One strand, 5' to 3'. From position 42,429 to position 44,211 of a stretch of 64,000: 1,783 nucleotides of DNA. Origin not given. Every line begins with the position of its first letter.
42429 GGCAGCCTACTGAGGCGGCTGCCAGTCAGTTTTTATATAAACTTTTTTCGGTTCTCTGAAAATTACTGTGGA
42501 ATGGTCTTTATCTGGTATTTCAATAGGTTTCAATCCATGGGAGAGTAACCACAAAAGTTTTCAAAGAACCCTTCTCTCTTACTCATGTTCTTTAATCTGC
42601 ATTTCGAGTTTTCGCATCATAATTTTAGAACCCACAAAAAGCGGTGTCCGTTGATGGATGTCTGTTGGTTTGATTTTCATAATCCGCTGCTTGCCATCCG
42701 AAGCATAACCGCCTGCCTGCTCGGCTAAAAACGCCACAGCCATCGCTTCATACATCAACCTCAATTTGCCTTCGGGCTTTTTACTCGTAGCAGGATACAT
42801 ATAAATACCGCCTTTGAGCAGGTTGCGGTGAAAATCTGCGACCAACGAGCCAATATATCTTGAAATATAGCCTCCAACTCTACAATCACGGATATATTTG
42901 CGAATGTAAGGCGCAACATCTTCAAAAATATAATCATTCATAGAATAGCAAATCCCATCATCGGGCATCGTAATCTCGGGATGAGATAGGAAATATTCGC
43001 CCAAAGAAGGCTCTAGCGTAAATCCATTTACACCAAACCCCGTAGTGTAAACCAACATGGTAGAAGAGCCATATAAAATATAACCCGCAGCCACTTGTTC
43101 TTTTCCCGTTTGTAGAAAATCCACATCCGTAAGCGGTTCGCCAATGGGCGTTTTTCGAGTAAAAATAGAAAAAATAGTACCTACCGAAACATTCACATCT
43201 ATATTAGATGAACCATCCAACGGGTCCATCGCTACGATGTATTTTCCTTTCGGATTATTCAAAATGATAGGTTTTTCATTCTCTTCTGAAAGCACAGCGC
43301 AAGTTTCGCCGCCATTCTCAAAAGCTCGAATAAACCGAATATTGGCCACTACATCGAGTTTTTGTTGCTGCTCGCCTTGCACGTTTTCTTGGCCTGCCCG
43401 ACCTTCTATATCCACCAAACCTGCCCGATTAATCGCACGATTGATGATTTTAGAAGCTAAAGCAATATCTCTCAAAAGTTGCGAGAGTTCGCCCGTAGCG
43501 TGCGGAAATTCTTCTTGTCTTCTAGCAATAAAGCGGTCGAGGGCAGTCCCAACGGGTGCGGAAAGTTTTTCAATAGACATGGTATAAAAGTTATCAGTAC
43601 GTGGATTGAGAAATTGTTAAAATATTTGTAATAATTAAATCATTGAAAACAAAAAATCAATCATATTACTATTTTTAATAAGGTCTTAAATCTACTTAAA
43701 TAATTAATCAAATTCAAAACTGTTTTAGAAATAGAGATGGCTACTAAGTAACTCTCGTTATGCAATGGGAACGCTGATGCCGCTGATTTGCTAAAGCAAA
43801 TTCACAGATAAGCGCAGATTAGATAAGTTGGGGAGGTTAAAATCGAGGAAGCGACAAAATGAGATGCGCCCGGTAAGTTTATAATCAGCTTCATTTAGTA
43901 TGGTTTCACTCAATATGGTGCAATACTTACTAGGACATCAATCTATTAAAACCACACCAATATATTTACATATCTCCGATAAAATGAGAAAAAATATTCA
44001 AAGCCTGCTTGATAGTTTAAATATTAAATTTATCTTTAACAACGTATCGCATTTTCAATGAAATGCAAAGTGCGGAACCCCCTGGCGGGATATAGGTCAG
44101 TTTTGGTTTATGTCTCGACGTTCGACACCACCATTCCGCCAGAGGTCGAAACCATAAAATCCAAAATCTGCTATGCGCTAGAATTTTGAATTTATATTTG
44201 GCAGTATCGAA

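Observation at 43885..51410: AT-rich single-strand island that looks like an integron-type cassette array beside a decayed recombinase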

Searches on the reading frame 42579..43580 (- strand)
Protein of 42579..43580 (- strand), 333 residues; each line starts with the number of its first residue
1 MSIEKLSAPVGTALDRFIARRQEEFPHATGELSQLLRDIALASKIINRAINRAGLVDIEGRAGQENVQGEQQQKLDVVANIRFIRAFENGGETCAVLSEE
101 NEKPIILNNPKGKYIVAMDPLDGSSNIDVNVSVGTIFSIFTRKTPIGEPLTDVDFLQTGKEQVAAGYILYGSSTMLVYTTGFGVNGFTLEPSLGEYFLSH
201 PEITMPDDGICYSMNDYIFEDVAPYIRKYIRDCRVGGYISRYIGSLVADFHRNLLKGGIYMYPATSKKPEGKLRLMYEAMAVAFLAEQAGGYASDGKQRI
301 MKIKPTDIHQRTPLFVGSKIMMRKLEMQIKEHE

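Call 11: find_encoding_contigs(protein=window:42579-43580:-, flank=10000, max_places=8)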
Protein window:42579-43580:- (333 aa): no gene with exactly this product is on record in the collection.

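Call 14: find_related_loci(query=window:42579-43580:-, collection=genome_contigs, flank=10000)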
Query window:42579-43580:- (333 aa) in genome_contigs; peptide patterns used: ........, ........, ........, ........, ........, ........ (x = any residue, [..] = any of these).
600 stretches matched a pattern (row limit reached: there are more); 583 encode a relative of the query (tblastn E <= 1e-3); the best 80 are kept; 80 distinct loci.
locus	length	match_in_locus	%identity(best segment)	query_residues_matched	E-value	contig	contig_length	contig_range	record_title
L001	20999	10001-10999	66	1-333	2e-147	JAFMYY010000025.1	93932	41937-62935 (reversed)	Cesiribacteraceae bacterium YIM B00369 Scaffold25, whole genome shotgun sequence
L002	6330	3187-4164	68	5-330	4e-147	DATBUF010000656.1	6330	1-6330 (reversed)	MAG TPA_asm: Pontibacter sp. isolate SMAG_U7476 k141_113161, whole genome shotgun sequence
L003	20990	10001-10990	66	4-333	2e-145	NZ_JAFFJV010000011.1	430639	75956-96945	Rufibacter psychrotolerans strain SYSU D00308 Scaffold6_1, whole genome shotgun sequence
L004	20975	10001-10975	65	1-326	4e-145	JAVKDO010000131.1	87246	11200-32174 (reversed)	MAG: Cyclobacteriaceae bacterium isolate F3-SA18-15 k141_70188, whole genome shotgun sequence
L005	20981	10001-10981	65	4-330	2e-143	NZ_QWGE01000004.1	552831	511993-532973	Pontibacter oryzae strain KIRAN contig4, whole genome shotgun sequence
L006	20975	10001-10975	63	1-326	9e-143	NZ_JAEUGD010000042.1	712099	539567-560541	Fulvivirga marina strain 29W222 scaffold42, whole genome shotgun sequence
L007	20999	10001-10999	64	1-333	8e-143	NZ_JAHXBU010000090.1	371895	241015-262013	Cesiribacter sp. SM1 Scaffold7, whole genome shotgun sequence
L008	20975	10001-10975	64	1-326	1e-142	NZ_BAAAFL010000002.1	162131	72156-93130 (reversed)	Fulvivirga kasyanovii strain JCM 16186 sequence02, whole genome shotgun sequence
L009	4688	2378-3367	62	1-330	7e-145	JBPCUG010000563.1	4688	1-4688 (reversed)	MAG: Cyclobacteriaceae bacterium isolate MAG_seacave_58 S1Ck127_6907290, whole genome shotgun sequence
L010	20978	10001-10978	64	1-326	2e-142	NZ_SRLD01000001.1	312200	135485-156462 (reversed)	Hymenobacter elongatus strain JCM 17223 NODE_1_length_312200_cov_31.101646, whole genome shotgun sequence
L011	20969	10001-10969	64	4-326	2e-142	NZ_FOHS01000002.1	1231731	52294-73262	Hymenobacter actinosclerus strain DSM 15310, whole genome shotgun sequence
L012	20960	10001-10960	65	5-324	8e-142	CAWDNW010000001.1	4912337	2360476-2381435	MAG: uncultured Cytophagales bacterium isolate MFD03250.bin.1.86 genome assembly, contig: contig_10544, whole genome sho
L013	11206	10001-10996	63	1-333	1e-141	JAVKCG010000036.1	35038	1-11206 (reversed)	MAG: Cyclobacteriaceae bacterium isolate F4-SAH-13 k141_98935, whole genome shotgun sequence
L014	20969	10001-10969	63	4-326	2e-141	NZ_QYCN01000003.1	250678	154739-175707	Hymenobacter rubripertinctus strain CCM 8852 scaffold_2, whole genome shotgun sequence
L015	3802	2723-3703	65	1-326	1e-145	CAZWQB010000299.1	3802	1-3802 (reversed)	MAG TPA_asm: uncultured Roseivirgaceae bacterium isolate SRP220891_co3_507 genome assembly, contig: NODE_55938_length_38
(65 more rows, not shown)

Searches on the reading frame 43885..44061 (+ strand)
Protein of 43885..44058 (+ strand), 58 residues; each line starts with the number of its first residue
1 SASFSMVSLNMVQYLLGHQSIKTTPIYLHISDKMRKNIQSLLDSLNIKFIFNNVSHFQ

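Call 7: search_protein_families(library=pfam, proteins=[window:43900-44061:+], max_evalue=0.01)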
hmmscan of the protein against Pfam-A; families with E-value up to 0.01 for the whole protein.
window:43900-44061:+ (53 aa): 1 family
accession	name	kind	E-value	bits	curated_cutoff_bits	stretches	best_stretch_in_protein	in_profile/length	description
PF00589.27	Phage_integrase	-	0.00024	21.4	27.1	1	2-28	145-171/172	Phage integrase family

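Call 8: search_protein_families(library=ncbifam, proteins=[window:43900-44061:+], max_evalue=0.01)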
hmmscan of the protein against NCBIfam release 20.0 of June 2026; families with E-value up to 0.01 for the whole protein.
window:43900-44061:+ (53 aa): 6 families
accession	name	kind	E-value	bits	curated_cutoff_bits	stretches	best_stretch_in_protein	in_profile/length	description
NF040815.2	recomb_XerA_Arch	equivalog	2.6e-07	30.5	220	1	2-33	231-262/263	site-specific tyrosine recombinase/integron integrase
TIGR02249.1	integrase_gron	subfamily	2.7e-06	27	265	1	6-40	281-315/315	integron integrase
TIGR02225.1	recomb_XerD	equivalog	4.6e-06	26.2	329.6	1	3-31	252-280/290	site-specific tyrosine recombinase XerD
TIGR02224.1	recomb_XerC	equivalog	5.1e-06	26.1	335.15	1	4-31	256-283/295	tyrosine recombinase XerC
NF001399.0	PRK00283.1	subfamily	3.9e-05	23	279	1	4-31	262-289/300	tyrosine recombinase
NF003462.0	PRK05084.1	equivalog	0.00064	18.5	267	1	4-33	323-352/360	tyrosine recombinase XerS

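Call 22: find_homologous_proteins(query=window:43885-44058:+, max_evalue=0.001)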
Query seq(58 aa): no candidate shares three 5-residue words with the query. No homologue found.

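Call 110: search_protein_representatives(protein=window:43885-44058:+)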
Query: 58 residues. Proteins with E-value up to 0.001 (for the whole library): 64; up to 1e-10: 0; up to 1e-30: 0. The best 64 are listed.
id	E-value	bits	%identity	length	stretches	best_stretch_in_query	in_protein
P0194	2.4e-08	49.2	44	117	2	9-46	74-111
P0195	6.8e-07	44.7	50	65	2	8-47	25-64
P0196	7.6e-07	44.6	60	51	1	8-47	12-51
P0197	1.8e-06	43.4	66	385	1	7-47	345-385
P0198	2.0e-06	43.3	41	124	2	9-45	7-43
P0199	2.6e-06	42.9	59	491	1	7-47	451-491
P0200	3.5e-06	42.5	52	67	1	6-49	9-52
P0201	5.6e-06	41.9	56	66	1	7-51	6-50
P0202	1.4e-05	40.6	51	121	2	8-46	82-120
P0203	1.9e-05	40.3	58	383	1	8-47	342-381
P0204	3.1e-05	39.6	46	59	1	7-54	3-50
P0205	4.6e-05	39.1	63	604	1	7-47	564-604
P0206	4.8e-05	39.0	51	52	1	7-49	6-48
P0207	5.1e-05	38.9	61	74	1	7-47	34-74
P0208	5.1e-05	38.9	62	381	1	7-46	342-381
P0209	7.4e-05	38.4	54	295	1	7-47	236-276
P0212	9.8e-05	38.0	58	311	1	8-47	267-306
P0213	1.1e-04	37.8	61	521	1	7-47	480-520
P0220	2.2e-04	37.0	52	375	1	7-48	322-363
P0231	4.0e-04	36.1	49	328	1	9-47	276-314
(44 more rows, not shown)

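Call 111: search_protein_families(library=pfam, proteins=[P0197, P0199, P0203, P0205, P0208, P0209, P0212, P0213, P0220, P0231], max_evalue=0.001)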
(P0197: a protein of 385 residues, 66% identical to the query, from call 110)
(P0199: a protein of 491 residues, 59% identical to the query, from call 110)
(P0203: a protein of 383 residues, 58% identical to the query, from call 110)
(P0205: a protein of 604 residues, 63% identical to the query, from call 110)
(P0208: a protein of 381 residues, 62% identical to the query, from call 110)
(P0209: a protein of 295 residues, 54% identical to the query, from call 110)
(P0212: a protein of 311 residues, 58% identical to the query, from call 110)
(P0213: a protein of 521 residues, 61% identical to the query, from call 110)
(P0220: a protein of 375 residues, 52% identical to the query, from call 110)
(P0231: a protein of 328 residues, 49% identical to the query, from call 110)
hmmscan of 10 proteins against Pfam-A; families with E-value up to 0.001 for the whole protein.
P0197 (385 aa): 2 families
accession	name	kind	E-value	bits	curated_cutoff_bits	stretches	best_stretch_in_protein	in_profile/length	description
PF00589.27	Phage_integrase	-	7.1e-41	140.3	27.1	1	214-369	6-169/172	Phage integrase family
PF13495.12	Phage_int_SAM_4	-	1.1e-13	51.8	27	1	115-192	5-82/85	Phage integrase, N-terminal SAM-like domain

P0199 (491 aa): 2 families
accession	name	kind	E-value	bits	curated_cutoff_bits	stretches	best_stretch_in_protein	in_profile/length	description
PF00589.27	Phage_integrase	-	2.4e-41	141.8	27.1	1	317-475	3-169/172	Phage integrase family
PF13495.12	Phage_int_SAM_4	-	1.5e-12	48.2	27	1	223-297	7-81/85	Phage integrase, N-terminal SAM-like domain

P0203 (383 aa): 2 families
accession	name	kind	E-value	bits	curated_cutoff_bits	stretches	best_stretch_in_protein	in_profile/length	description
PF00589.27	Phage_integrase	-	3.9e-40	137.9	27.1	1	206-367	2-171/172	Phage integrase family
PF13495.12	Phage_int_SAM_4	-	4.2e-15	56.3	27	1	110-188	4-82/85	Phage integrase, N-terminal SAM-like domain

P0205 (604 aa): 2 families
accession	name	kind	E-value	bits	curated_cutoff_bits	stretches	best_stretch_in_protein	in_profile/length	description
PF00589.27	Phage_integrase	-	1.6e-41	142.4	27.1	1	429-588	2-169/172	Phage integrase family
PF13495.12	Phage_int_SAM_4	-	1.8e-12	48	27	1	334-411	5-82/85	Phage integrase, N-terminal SAM-like domain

P0208 (381 aa): 3 families
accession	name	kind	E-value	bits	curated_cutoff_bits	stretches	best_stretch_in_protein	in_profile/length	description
PF00589.27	Phage_integrase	-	1.1e-43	149.5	27.1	1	208-367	3-170/172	Phage integrase family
PF13495.12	Phage_int_SAM_4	-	2.4e-12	47.5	27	1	118-189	11-82/85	Phage integrase, N-terminal SAM-like domain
PF02899.23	Phage_int_SAM_1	-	0.00013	22.6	22.3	1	114-181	7-75/83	Phage integrase, N-terminal SAM-like domain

P0209 (295 aa): 3 families
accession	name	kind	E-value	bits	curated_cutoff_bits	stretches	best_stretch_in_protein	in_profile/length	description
PF00589.27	Phage_integrase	-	1.6e-48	165.1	27.1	1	99-261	2-170/172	Phage integrase family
PF13495.12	Phage_int_SAM_4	-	1.2e-10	42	27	1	12-80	7-77/85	Phage integrase, N-terminal SAM-like domain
PF16795.10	Phage_integr_3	-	0.0004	20.7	27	0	100-253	4-140/161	Archaeal phage integrase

P0212 (311 aa): 3 families
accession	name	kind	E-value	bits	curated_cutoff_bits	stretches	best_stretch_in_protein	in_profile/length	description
PF00589.27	Phage_integrase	-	1.9e-33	116.1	27.1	1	167-291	43-170/172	Phage integrase family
PF13495.12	Phage_int_SAM_4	-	4.9e-13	49.7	27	1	90-169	3-80/85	Phage integrase, N-terminal SAM-like domain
PF02899.23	Phage_int_SAM_1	-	1.1e-06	29.3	22.3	1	91-166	3-78/83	Phage integrase, N-terminal SAM-like domain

P0213 (521 aa): 3 families
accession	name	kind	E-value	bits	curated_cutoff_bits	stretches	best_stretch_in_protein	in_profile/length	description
PF00589.27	Phage_integrase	-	1.1e-39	136.4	27.1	1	346-504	3-169/172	Phage integrase family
PF13495.12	Phage_int_SAM_4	-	3.7e-14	53.3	27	1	249-325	5-81/85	Phage integrase, N-terminal SAM-like domain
PF02899.23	Phage_int_SAM_1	-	0.00021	22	22.3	1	250-320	5-77/83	Phage integrase, N-terminal SAM-like domain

P0220 (375 aa): 3 families
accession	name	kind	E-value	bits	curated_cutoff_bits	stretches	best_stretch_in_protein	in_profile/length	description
PF00589.27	Phage_integrase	-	1.6e-38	132.6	27.1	1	187-348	2-171/172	Phage integrase family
PF13495.12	Phage_int_SAM_4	-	9.5e-14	52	27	1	91-172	4-85/85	Phage integrase, N-terminal SAM-like domain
PF02899.23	Phage_int_SAM_1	-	9.1e-05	23.1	22.3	1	99-144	12-59/83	Phage integrase, N-terminal SAM-like domain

P0231 (328 aa): 1 family
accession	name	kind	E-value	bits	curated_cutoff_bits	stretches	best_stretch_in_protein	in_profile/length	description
PF00589.27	Phage_integrase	-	2.7e-26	92.8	27.1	1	191-299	59-170/172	Phage integrase family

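Call 112: search_protein_families(library=ncbifam, proteins=[P0197, P0203, P0208, P0199, P0209], max_evalue=1e-10)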
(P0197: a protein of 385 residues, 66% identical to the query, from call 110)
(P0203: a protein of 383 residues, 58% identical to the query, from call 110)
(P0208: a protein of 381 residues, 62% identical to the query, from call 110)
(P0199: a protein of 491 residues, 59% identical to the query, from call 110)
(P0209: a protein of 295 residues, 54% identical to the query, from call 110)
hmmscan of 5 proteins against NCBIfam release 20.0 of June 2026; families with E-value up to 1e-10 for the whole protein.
P0197 (385 aa): 9 families
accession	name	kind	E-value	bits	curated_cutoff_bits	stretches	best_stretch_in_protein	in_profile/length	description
NF040815.2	recomb_XerA_Arch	equivalog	4.3e-62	210.1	220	1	122-374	10-260/263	site-specific tyrosine recombinase/integron integrase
TIGR02249.1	integrase_gron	subfamily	1.1e-57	195.8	265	2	112-291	2-181/315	integron integrase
TIGR02224.1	recomb_XerC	equivalog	4.4e-52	177.3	335.15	1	127-371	16-280/295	tyrosine recombinase XerC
TIGR02225.1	recomb_XerD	equivalog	8.7e-49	166.4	329.6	1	123-371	12-277/290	site-specific tyrosine recombinase XerD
NF001399.0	PRK00283.1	subfamily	8.1e-45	153.3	279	1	121-371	18-286/300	tyrosine recombinase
NF011946.0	PRK15417.1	equivalog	1.2e-41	143.1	435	2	113-290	18-195/337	integron integrase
NF002331.0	PRK01287.1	subfamily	1.2e-32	113.3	371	1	154-371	78-315/365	site-specific tyrosine recombinase XerC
NF003462.0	PRK05084.1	equivalog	7.9e-21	74.2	267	1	230-375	199-351/360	tyrosine recombinase XerS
NF007370.0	PRK09870.1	subfamily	1.8e-13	50.6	221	1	203-366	8-177/200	tyrosine-type DNA invertase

P0203 (383 aa): 10 families
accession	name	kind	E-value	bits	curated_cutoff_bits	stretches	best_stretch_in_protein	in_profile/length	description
NF040815.2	recomb_XerA_Arch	equivalog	5e-59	200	220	1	113-370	5-260/263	site-specific tyrosine recombinase/integron integrase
TIGR02249.1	integrase_gron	subfamily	8e-58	196.3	265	2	109-287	3-181/315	integron integrase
TIGR02224.1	recomb_XerC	equivalog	7.6e-49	166.7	335.15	1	117-370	10-283/295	tyrosine recombinase XerC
TIGR02225.1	recomb_XerD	equivalog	1.7e-47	162.2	329.6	1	118-372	11-282/290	site-specific tyrosine recombinase XerD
NF001399.0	PRK00283.1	subfamily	2.9e-42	144.9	279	1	122-372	24-291/300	tyrosine recombinase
NF011946.0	PRK15417.1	equivalog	3.2e-39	135.1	435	2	110-287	19-196/337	integron integrase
NF002331.0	PRK01287.1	subfamily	3.7e-31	108.4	371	1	120-368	42-316/365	site-specific tyrosine recombinase XerC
NF003462.0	PRK05084.1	equivalog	2.6e-21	75.7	267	1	227-376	200-356/360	tyrosine recombinase XerS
NF002685.0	PRK02436.1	equivalog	2.1e-12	47.4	178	1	154-361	41-243/245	site-specific tyrosine recombinase XerD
NF007370.0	PRK09870.1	subfamily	1.2e-11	44.7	221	1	201-363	7-178/200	tyrosine-type DNA invertase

P0208 (381 aa): 10 families
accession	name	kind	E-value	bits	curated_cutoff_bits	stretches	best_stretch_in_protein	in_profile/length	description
NF040815.2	recomb_XerA_Arch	equivalog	8.4e-70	235.3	220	1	115-372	7-261/263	site-specific tyrosine recombinase/integron integrase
TIGR02249.1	integrase_gron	subfamily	5.2e-64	216.6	265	2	108-288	1-181/315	integron integrase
TIGR02224.1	recomb_XerC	equivalog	1.3e-58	198.8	335.15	1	113-369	5-281/295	tyrosine recombinase XerC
TIGR02225.1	recomb_XerD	equivalog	1.1e-56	192.3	329.6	1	113-368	5-277/290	site-specific tyrosine recombinase XerD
NF001399.0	PRK00283.1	subfamily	8.6e-53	179.5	279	1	110-368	11-286/300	tyrosine recombinase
NF011946.0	PRK15417.1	equivalog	2.3e-39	135.5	435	2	119-282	27-190/337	integron integrase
NF002331.0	PRK01287.1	subfamily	9e-39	133.5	371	1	92-369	13-316/365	site-specific tyrosine recombinase XerC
NF003462.0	PRK05084.1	equivalog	4.9e-25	88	267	1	225-372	197-351/360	tyrosine recombinase XerS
NF007370.0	PRK09870.1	subfamily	5e-19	68.7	221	1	209-364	17-178/200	tyrosine-type DNA invertase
NF007371.0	PRK09871.1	subfamily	2.5e-16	59.8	222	1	224-364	27-173/198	tyrosine-type DNA invertase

P0199 (491 aa): 9 families
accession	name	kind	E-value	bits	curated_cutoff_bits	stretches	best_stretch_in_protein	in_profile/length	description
NF040815.2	recomb_XerA_Arch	equivalog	1.8e-62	211.3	220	1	227-481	9-261/263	site-specific tyrosine recombinase/integron integrase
TIGR02249.1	integrase_gron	subfamily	7.8e-53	179.9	265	2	221-397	5-181/315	integron integrase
TIGR02224.1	recomb_XerC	equivalog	1.1e-49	169.5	335.15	1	233-477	16-280/295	tyrosine recombinase XerC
TIGR02225.1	recomb_XerD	equivalog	1.2e-47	162.6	329.6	1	228-478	11-278/290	site-specific tyrosine recombinase XerD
NF001399.0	PRK00283.1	subfamily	1.9e-42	145.6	279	1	229-478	21-287/300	tyrosine recombinase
NF011946.0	PRK15417.1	equivalog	8.5e-35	120.5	435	1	221-410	20-207/337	integron integrase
NF002331.0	PRK01287.1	subfamily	6.9e-31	107.5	371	1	233-477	45-315/365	site-specific tyrosine recombinase XerC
NF003462.0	PRK05084.1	equivalog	1.3e-21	76.7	267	1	330-481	193-351/360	tyrosine recombinase XerS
NF007370.0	PRK09870.1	subfamily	3.8e-11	43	221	1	310-476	8-180/200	tyrosine-type DNA invertase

P0209 (295 aa): 11 families
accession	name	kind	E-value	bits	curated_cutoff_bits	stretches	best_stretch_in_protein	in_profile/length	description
NF040815.2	recomb_XerA_Arch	equivalog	2.4e-75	253.5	220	1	11-266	4-261/263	site-specific tyrosine recombinase/integron integrase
TIGR02249.1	integrase_gron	subfamily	3.5e-64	217.1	265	2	9-176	4-177/315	integron integrase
TIGR02225.1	recomb_XerD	equivalog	1.5e-58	198.4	329.6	1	14-267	8-282/290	site-specific tyrosine recombinase XerD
TIGR02224.1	recomb_XerC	equivalog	3.4e-58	197.4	335.15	1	13-266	7-284/295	tyrosine recombinase XerC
NF001399.0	PRK00283.1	subfamily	1.7e-54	185.1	279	1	9-266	12-290/300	tyrosine recombinase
NF002331.0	PRK01287.1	subfamily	8.2e-42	143.5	371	1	86-267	127-320/365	site-specific tyrosine recombinase XerC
NF011946.0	PRK15417.1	equivalog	2.7e-38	132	435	2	19-171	29-187/337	integron integrase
NF003462.0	PRK05084.1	equivalog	2e-27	95.9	267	1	120-266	200-351/360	tyrosine recombinase XerS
NF007370.0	PRK09870.1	subfamily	1.6e-22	80.1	221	1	92-259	5-179/200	tyrosine-type DNA invertase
NF007371.0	PRK09871.1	subfamily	1.7e-17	63.6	222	1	120-259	31-174/198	tyrosine-type DNA invertase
NF040693.1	recomb_GmtY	equivalog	4.4e-12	46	340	0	171-265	348-438/441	gamma-mobile-trio recombinase GmtY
